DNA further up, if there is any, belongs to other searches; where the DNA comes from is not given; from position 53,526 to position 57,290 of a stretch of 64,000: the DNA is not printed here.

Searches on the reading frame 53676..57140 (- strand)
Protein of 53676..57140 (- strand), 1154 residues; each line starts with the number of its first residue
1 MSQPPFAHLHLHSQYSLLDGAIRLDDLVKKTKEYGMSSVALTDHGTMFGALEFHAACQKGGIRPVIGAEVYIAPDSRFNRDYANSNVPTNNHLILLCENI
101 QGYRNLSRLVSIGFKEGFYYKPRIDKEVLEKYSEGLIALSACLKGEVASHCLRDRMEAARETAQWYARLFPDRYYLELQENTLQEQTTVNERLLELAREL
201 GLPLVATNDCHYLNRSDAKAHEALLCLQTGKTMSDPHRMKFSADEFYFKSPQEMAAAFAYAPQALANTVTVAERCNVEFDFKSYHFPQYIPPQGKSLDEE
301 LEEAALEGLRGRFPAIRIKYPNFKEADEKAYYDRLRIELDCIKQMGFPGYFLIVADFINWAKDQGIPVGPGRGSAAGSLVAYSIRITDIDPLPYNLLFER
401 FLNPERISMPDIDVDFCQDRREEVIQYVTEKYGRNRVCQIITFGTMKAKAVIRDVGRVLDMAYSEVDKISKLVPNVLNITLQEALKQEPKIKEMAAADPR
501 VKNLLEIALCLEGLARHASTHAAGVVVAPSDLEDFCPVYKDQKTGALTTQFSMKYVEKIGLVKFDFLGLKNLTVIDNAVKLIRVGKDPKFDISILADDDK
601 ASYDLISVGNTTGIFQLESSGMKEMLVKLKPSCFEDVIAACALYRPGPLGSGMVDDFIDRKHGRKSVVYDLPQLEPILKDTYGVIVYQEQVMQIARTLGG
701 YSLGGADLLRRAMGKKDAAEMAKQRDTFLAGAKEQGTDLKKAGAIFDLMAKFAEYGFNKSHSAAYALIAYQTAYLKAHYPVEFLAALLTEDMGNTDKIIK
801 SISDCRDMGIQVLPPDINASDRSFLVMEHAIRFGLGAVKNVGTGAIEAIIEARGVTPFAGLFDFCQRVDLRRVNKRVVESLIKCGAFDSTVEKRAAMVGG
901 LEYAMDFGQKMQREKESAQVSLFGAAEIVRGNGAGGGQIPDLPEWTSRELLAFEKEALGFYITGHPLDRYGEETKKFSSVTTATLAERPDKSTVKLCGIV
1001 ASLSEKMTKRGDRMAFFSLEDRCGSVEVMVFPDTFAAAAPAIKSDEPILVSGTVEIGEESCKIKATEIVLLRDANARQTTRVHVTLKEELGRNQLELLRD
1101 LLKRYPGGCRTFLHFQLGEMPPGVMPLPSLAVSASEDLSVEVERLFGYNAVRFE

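Call 16: search_protein_families(library=pfam, proteins=[window:53676-57140:-], max_evalue=0.00001)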
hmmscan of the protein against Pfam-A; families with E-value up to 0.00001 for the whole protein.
window:53676-57140:- (1154 aa): 5 families
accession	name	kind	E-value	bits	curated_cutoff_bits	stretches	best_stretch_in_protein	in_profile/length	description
PF07733.18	DNA_pol3_alpha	-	1.1e-107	359.9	23.9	1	300-568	2-260/260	Bacterial DNA polymerase III alpha NTPase domain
PF17657.6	DNA_pol3_finger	-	7.1e-64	214.6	22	1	571-736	1-166/166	Bacterial DNA polymerase III alpha subunit finger domain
PF02811.25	PHP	-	2.2e-57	194.4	26.4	1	8-180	1-163/164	PHP domain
PF14579.12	HHH_6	-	3.8e-30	104.4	25.6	1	809-896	1-89/90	Helix-hairpin-helix motif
PF01336.31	tRNA_anti-codon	-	2.5e-10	40.6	27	1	994-1071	1-75/75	OB-fold nucleic acid binding domain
